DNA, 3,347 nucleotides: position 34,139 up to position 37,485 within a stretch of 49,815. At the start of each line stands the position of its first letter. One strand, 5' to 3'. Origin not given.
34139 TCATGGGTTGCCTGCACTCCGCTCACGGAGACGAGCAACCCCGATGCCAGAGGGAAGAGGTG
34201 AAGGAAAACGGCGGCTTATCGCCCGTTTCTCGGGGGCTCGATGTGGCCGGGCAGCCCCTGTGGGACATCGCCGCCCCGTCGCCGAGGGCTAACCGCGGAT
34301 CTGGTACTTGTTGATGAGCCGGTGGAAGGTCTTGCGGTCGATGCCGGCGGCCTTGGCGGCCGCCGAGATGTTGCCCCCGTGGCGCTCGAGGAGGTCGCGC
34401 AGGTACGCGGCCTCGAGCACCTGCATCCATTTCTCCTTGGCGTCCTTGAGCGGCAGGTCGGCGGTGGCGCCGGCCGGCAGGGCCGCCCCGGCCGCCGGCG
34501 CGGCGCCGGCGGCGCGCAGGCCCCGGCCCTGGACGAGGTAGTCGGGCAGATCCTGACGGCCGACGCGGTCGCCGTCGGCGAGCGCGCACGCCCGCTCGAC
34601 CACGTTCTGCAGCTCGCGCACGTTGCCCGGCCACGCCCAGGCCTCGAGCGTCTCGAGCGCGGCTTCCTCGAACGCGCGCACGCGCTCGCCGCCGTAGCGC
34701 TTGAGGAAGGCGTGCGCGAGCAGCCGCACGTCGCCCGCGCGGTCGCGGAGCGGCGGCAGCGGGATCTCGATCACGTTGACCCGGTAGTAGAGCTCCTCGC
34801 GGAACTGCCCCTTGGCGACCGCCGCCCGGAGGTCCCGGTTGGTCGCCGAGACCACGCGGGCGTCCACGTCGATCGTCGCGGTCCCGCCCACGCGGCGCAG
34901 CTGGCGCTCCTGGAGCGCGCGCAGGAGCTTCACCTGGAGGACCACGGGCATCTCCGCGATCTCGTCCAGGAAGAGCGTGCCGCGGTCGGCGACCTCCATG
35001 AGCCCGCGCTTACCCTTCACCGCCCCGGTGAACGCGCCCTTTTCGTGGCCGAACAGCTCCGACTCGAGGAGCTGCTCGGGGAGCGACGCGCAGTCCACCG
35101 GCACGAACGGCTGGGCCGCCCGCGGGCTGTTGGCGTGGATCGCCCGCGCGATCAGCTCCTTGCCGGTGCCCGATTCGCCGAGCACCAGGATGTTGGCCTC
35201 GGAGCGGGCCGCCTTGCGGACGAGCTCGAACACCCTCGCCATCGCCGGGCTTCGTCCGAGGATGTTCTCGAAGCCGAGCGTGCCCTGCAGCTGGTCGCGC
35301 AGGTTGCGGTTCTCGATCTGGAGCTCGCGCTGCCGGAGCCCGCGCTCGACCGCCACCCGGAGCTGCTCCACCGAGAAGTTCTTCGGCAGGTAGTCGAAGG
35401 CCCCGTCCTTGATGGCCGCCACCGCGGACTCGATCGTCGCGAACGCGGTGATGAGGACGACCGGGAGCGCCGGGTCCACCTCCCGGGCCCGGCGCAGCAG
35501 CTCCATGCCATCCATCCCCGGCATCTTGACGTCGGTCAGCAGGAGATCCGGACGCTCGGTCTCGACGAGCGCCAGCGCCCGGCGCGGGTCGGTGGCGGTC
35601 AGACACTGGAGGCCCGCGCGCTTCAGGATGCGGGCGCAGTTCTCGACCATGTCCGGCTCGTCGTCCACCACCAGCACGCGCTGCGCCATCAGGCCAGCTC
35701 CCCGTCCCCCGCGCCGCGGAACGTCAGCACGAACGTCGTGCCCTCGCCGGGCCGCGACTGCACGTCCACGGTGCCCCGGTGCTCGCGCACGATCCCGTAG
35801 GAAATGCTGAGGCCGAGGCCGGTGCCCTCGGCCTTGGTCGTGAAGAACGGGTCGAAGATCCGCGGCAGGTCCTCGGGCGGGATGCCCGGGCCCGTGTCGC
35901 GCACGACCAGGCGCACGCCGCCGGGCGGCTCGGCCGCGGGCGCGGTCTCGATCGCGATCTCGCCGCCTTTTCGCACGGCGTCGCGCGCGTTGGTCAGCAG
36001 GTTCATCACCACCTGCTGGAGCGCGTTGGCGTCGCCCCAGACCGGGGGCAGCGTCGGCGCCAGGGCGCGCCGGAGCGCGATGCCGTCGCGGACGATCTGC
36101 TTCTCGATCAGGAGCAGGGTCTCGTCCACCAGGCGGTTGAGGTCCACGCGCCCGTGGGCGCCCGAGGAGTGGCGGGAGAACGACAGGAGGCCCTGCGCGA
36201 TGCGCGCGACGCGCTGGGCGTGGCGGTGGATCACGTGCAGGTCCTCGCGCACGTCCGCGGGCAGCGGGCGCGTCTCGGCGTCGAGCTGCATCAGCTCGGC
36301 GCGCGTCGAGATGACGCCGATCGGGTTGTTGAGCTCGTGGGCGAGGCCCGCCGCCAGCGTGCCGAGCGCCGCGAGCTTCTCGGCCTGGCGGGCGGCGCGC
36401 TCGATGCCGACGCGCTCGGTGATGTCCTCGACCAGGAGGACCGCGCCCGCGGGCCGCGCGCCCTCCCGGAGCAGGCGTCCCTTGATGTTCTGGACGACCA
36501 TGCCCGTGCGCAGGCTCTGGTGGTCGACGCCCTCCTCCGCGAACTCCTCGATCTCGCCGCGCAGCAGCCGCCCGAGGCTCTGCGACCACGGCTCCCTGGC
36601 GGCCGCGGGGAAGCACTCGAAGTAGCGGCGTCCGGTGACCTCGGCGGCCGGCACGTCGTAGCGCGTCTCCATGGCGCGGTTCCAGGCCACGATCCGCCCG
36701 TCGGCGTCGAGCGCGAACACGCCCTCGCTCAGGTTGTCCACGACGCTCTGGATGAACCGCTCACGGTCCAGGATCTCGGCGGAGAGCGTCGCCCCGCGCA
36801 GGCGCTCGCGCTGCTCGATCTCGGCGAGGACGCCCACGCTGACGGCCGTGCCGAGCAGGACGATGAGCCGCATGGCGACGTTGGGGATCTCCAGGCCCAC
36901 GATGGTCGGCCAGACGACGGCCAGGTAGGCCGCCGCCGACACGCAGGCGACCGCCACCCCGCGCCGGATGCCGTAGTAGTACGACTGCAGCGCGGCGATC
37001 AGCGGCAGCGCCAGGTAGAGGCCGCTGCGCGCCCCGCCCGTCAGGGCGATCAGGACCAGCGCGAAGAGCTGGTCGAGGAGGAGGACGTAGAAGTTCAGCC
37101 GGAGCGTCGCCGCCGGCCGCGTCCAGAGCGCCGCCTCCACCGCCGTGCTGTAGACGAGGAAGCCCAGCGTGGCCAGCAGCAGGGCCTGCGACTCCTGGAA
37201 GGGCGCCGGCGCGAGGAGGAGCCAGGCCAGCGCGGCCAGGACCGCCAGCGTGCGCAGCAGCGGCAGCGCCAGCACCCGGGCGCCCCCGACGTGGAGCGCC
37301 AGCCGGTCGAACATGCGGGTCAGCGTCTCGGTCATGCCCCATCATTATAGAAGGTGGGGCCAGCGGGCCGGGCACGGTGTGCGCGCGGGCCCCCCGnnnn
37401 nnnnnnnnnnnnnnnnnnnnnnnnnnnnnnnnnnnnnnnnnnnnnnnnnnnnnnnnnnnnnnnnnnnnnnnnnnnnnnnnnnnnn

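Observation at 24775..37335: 12.5-kb sigma54 island: one kinase/bEBP pair followed by three -24/-12 promoters on the same strand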

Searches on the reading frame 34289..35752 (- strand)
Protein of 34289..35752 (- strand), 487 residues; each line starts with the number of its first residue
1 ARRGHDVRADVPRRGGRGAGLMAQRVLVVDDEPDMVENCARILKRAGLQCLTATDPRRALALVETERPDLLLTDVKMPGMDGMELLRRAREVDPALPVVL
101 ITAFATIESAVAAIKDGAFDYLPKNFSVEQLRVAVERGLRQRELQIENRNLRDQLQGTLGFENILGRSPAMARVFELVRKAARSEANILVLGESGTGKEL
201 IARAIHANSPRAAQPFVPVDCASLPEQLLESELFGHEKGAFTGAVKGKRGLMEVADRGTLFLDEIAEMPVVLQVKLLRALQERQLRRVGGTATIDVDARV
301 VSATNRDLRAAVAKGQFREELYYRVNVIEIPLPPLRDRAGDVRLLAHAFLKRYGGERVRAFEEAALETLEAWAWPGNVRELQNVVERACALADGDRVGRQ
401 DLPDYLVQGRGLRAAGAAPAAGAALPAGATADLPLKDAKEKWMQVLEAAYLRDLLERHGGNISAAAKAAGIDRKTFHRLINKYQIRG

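Call 15: search_protein_families(library=pfam, proteins=[window:34289-35752:-], max_evalue=0.01)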
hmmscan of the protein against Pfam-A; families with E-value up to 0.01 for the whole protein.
window:34289-35752:- (487 aa): 13 families
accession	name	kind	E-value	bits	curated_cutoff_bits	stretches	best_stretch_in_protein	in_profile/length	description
PF00158.32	Sigma54_activat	-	3e-71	239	20.2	1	164-330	1-167/168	Sigma-54 interaction domain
PF00072.30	Response_reg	-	4.4e-31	107.8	30.2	1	26-135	1-110/111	Response regulator receiver domain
PF14532.12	Sigma54_activ_2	-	4.1e-23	82.6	25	1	165-335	1-138/138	Sigma-54 interaction domain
PF25601.1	AAA_lid_14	-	3.2e-21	75.4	27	1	336-410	1-78/87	AAA+ ATPase lid domain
PF02954.25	HTH_8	-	1.6e-07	31.3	22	1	446-483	5-42/42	Bacterial regulatory protein, Fis family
PF01078.27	Mg_chelatase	-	1.1e-05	25.3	20.3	0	243-305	93-157/207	Magnesium chelatase, subunit ChlI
PF13191.12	AAA_16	-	3.1e-05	25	32.6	1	165-240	3-85/167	AAA ATPase domain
PF07728.20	AAA_5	-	3.4e-05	24.3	22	1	187-306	1-123/139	AAA domain (dynein-related subfamily)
PF00493.29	MCM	-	8.2e-05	22.3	23.3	1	181-305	53-172/224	MCM P-loop domain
PF13551.12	HTH_29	-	0.00033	21.1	28.1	1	454-484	6-37/64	Winged helix-turn helix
PF20030.5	bpMoxR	-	0.0029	17.1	27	0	174-305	20-145/205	MoxR domain in the MoxR-vWA-beta-propeller ternary systems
PF13518.12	HTH_28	-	0.0048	17.4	25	0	458-486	11-39/52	Helix-turn-helix domain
PF07724.20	AAA_2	-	0.0068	16.9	27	0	184-297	2-115/166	AAA domain (Cdc48 subfamily)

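Call 19: search_protein_families(library=ncbifam, proteins=[window:34289-35752:-], max_evalue=0.01)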
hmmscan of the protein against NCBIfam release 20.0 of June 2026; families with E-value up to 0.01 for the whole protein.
window:34289-35752:- (487 aa): 118 families (the best 25 are shown)
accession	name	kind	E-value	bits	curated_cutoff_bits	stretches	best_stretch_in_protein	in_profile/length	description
NF008469.0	PRK11361.1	equivalog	2.1e-143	478.4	714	1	23-485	4-456/461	acetoacetate metabolism transcriptional regulator AtoC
TIGR01818.1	ntrC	equivalog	3.3e-126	421.8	558.6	1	26-481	1-461/463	nitrogen regulation protein NR(I)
TIGR02915.1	PEP_resp_reg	equivalog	2e-123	412.5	502.6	1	26-486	1-445/445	PEP-CTERM-box response regulator transcription factor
NF051870.1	NAssimRespRegNtrX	equivalog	3.2e-118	395.5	600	1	24-481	2-448/452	nitrogen assimilation response regulator NtrX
NF011695.0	PRK15115.1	equivalog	6.8e-113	377.7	763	1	24-485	7-438/445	two-component system response regulator GlrR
NF008176.1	PRK10923.1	equivalog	2.2e-110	369.5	620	1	25-480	5-463/469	nitrogen regulation protein NR(I)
NF041946.1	LuxO_transreg_Vib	equivalog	6.5e-110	368.1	800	1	45-484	18-461/463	quorum-sensing sigma-54 dependent transcriptional regulator LuxO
TIGR01817.1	nifA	equivalog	1.7e-107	360.5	528.85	1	138-402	172-438/534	nif-specific transcriptional activator NifA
NF007689.0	PRK10365.1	equivalog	7.5e-106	354.5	760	1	26-476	8-435/441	sigma-54-dependent response regulator transcription factor ZraR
NF041552.1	TF_PrdR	equivalog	6.5e-100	335.1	795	1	143-484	250-577/577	sigma-54 dependent transcriptional regulator PrdR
NF050807.1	TransRegFlbDCaul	equivalog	1.7e-98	330.4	750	2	163-486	119-441/454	sigma-54-dependent transcriptional regulator FlbD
NF038308.1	RNA_repair_RtcR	equivalog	4.2e-96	322.9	650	1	24-476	29-504/530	RNA repair transcriptional activator RtcR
NF003451.0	PRK05022.1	equivalog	3.4e-94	316.4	476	1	150-485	178-510/512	nitric oxide reductase transcriptional regulator NorR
NF049963.1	RespRegFlgRCampy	domain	3.2e-93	312.9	750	1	66-402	43-377/429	fla regulon two-component system response regulator FlgR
TIGR02329.1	propionate_PrpR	equivalog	2.6e-91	306.8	499.2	1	139-481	189-525/526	propionate catabolism operon regulatory protein PrpR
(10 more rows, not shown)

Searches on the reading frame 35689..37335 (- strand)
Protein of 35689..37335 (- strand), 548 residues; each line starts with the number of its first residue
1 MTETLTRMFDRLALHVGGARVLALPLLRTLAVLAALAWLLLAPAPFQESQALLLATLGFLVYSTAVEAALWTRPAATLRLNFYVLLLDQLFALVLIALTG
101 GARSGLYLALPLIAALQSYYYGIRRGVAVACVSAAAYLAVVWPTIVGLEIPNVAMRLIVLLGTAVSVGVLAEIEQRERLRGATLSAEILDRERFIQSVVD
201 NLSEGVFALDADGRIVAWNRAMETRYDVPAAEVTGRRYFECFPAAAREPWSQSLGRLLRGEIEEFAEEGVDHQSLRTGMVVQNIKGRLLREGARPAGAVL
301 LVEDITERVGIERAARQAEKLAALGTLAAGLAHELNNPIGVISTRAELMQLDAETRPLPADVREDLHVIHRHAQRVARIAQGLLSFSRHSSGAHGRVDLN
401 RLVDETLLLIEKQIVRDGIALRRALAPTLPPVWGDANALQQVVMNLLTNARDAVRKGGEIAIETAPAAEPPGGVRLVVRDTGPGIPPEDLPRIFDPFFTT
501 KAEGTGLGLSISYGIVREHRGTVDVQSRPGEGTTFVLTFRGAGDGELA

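Call 15: search_protein_families(library=pfam, proteins=[window:35689-37335:-], max_evalue=0.01)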
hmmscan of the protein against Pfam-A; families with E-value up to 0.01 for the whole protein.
window:35689-37335:- (548 aa): 8 families
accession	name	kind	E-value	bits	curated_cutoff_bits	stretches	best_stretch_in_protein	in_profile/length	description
PF02518.31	HATPase_c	-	2.3e-30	105.7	26.4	1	434-540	1-108/111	Histidine kinase-, DNA gyrase B-, and HSP90-like ATPase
PF08448.16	PAS_4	-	1.9e-13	51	23.1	1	199-309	1-109/110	PAS fold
PF00512.31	HisKA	-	2.2e-12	47.3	26.9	1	324-392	2-66/66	His Kinase A (phospho-acceptor) domain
PF00989.32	PAS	-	4.5e-07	30.3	22.6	1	194-243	2-51/113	PAS fold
PF12860.13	PAS_7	-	5.8e-07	30.1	27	1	199-311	1-113/115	PAS fold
PF13188.13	PAS_8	-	5.6e-06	26.5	21.8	1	194-250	2-58/65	PAS domain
PF13426.13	PAS_9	-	0.0008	20.1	27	1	204-306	2-102/103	PAS domain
PF13581.12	HATPase_c_2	-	0.0018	18.7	27.4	1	443-538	40-126/127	Histidine kinase-like ATPase domain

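Call 60: search_solved_structures(query=window:35689-37335:-, max_evalue=0.001)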
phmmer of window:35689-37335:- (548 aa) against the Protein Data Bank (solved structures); distinct sequences matched with E-value up to 0.001: 58.
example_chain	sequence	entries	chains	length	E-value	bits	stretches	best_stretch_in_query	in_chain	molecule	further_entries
9jfj_A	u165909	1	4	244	3.3e-41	145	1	314-537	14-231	Sensor histidine kinase ZraS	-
5idj_A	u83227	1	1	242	5.2e-35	124.5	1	317-536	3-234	Histidine kinase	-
3a0r_A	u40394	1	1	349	6.1e-33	117.7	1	193-536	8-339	Sensor protein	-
9p6i_A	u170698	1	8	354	9.4e-25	90.7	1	289-537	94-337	histidine kinase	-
4gcz_A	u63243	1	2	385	2e-24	89.6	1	318-543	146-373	Blue-light photoreceptor, Sensor protein fixL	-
8a7f_A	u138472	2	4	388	2.6e-24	89.2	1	318-542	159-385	Putative Sensory box protein,Sensor protein FixL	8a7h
8a3u_A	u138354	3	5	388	2.6e-24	89.2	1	318-542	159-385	Putative Sensory box protein,Sensor protein FixL | Putative Sensory box protein,Putative Sensory box protein,Sensor protein FixL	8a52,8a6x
5idm_A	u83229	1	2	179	4.1e-24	88.6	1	397-537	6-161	Cell cycle histidine kinase CckA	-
8vc9_A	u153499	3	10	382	9.2e-23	84.1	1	305-537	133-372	Leptospira virulence regulator B (LvrB) | histidine kinase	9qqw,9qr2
6paj_A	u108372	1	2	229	5.3e-22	81.6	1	328-538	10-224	Sensor protein SrrB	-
3d36_A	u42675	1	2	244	2.6e-21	79.3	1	317-536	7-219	Sporulation kinase B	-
8u4x_A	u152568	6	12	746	1.5e-19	73.5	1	314-538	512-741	histidine kinase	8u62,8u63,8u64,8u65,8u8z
6lgq_C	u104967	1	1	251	3.2e-17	65.8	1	325-539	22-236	Histidine kinase KdpD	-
4jas_A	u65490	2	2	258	5.1e-17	65.2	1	302-537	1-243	Histidine kinase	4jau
5uht_A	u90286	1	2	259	6.2e-17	64.9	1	301-537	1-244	Sensor histidine kinase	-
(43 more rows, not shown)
